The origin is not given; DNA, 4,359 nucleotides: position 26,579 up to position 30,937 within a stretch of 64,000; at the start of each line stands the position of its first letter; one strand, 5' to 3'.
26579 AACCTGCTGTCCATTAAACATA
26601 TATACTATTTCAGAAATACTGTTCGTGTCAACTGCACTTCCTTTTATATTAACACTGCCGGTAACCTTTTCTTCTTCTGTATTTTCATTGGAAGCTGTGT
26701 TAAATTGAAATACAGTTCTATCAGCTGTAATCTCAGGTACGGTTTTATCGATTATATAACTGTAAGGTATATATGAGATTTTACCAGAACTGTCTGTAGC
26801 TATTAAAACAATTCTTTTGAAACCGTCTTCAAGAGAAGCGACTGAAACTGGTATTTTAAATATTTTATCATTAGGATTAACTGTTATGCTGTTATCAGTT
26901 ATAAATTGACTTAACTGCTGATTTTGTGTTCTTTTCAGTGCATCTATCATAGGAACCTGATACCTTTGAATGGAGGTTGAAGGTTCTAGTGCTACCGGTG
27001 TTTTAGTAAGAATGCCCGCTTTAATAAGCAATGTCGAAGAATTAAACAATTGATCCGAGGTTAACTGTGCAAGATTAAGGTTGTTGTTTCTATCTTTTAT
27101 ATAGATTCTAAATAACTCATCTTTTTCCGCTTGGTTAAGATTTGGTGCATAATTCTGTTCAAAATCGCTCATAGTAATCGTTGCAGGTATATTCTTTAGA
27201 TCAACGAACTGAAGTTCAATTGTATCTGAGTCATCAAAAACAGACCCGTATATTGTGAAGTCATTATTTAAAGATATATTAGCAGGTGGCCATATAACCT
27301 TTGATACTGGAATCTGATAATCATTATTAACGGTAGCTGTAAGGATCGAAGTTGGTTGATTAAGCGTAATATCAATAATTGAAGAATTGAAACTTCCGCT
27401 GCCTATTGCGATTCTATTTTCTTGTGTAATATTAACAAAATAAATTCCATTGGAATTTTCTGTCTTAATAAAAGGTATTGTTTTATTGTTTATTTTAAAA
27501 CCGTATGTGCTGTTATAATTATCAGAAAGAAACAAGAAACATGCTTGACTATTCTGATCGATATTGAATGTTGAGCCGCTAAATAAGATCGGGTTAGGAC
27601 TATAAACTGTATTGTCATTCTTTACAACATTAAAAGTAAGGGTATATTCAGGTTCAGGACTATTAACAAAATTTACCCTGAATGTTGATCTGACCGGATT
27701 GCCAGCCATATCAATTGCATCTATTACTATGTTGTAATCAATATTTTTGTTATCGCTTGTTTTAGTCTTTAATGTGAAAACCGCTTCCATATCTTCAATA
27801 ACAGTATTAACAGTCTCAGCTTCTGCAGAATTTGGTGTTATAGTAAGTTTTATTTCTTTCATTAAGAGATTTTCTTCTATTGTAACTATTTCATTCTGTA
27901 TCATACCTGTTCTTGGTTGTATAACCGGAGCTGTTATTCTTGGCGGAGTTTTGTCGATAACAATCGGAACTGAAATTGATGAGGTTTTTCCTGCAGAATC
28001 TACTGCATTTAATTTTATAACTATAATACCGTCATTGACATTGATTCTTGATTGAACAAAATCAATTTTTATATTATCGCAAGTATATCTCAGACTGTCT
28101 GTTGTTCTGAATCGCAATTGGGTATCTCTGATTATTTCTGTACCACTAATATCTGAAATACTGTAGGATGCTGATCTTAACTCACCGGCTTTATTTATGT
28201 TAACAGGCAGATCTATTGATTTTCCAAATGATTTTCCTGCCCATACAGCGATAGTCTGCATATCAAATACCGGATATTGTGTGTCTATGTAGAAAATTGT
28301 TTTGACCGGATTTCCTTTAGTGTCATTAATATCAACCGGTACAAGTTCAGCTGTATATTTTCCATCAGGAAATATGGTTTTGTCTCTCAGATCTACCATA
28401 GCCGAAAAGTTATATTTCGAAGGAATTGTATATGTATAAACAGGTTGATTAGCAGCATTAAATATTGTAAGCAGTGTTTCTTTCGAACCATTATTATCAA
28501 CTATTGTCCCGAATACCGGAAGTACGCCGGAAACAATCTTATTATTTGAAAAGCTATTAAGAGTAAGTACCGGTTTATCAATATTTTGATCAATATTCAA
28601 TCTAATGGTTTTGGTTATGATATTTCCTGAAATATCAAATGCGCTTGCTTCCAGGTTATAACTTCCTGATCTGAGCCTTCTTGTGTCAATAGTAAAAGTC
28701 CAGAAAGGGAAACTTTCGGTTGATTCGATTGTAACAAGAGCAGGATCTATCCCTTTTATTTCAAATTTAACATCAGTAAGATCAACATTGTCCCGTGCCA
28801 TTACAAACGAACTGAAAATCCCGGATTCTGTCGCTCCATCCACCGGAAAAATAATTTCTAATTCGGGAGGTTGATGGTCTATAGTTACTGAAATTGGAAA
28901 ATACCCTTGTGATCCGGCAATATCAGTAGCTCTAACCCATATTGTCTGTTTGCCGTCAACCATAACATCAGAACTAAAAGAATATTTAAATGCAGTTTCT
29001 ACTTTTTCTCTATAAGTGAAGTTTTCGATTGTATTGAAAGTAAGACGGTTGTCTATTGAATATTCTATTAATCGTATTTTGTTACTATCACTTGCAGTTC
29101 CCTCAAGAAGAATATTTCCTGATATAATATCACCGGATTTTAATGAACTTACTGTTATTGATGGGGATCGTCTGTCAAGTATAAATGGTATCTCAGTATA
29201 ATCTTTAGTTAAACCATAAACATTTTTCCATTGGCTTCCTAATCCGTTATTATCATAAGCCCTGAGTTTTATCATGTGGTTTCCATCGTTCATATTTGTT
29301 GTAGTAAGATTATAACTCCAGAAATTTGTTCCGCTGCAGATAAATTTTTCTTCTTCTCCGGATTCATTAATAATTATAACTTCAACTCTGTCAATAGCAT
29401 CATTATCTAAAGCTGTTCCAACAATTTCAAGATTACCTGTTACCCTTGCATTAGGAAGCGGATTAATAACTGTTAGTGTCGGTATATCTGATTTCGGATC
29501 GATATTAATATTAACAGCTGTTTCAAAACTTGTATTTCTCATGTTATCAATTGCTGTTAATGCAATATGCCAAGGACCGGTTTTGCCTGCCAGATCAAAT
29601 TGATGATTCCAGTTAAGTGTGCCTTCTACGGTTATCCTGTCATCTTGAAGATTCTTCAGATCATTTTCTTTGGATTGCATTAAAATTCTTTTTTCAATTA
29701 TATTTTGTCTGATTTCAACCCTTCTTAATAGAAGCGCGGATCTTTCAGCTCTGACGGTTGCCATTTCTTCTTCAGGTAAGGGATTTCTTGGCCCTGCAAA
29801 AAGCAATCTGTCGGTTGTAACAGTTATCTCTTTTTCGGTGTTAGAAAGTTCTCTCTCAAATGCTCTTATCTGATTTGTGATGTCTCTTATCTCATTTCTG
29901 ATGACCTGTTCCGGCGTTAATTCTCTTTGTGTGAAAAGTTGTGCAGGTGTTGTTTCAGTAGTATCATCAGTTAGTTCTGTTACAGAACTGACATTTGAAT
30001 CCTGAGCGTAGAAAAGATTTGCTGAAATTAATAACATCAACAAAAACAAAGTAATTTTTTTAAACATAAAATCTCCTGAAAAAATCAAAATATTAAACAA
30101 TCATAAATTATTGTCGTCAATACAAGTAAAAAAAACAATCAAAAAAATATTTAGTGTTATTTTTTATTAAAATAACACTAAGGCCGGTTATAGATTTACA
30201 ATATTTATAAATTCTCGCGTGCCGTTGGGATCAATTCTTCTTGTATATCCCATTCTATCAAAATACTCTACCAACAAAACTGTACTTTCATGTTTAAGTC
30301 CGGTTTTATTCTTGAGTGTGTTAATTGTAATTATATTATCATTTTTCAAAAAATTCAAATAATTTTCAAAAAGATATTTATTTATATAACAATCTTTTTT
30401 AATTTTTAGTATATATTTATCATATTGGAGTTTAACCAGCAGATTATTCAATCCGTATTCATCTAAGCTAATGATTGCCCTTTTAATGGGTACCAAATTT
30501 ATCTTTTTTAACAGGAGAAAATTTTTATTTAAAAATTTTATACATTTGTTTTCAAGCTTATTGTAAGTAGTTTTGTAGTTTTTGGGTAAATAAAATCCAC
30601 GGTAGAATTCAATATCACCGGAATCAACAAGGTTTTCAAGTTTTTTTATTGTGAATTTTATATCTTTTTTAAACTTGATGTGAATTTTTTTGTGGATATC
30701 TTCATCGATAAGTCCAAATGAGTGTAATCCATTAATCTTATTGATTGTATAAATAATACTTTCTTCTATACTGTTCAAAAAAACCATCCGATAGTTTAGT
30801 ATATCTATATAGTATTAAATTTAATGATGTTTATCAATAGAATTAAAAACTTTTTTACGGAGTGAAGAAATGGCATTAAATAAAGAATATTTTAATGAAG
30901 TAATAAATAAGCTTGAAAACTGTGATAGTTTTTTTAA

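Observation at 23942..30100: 2041-aa surface protein: signal peptide, coiled coil, more than a dozen Ig-like repeats, and a distinct C-terminal domain ending in Phe; own promoter and flanking terminators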

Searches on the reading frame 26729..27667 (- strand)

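Call 76: search_protein_families(library=pfam, proteins=[window:26729-27667:-], max_evalue=1)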
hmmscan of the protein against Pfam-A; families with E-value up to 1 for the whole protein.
seq(313 aa): 1 family
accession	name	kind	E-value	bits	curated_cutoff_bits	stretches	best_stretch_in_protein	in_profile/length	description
PF18399.6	CLIP_SPH_Scar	-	0.19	12.3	25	0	217-250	17-48/66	Clip-domain serine protease homolog Scarface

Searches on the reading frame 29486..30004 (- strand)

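Call 76: search_protein_families(library=pfam, proteins=[window:29486-30004:-], max_evalue=1)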
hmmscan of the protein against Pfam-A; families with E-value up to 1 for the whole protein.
seq(173 aa): 3 families
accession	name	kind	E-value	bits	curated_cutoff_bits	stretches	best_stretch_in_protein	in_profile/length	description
PF08537.15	NBP1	-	0.008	16.2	25.8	1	28-91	173-236/330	Fungal Nap binding protein NBP1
PF25541.1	TBCA_PH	-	0.045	13.9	27.8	0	104-135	16-47/139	PH domain-containing proteins, TBCA domain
PF06428.16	Sec2p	-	0.37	11.2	28.5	1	82-121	39-78/92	GDP/GTP exchange factor Sec2p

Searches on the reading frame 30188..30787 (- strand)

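Call 11: search_protein_families(library=pfam, proteins=[window:30188-30787:-], max_evalue=0.001)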
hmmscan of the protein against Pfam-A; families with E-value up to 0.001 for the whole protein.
window:30188-30787:- (199 aa): 1 family
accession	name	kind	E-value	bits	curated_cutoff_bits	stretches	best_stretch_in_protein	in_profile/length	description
PF09107.17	SelB-wing_3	-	5.5e-05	23.1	23.2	1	146-186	2-42/47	Elongation factor SelB, winged helix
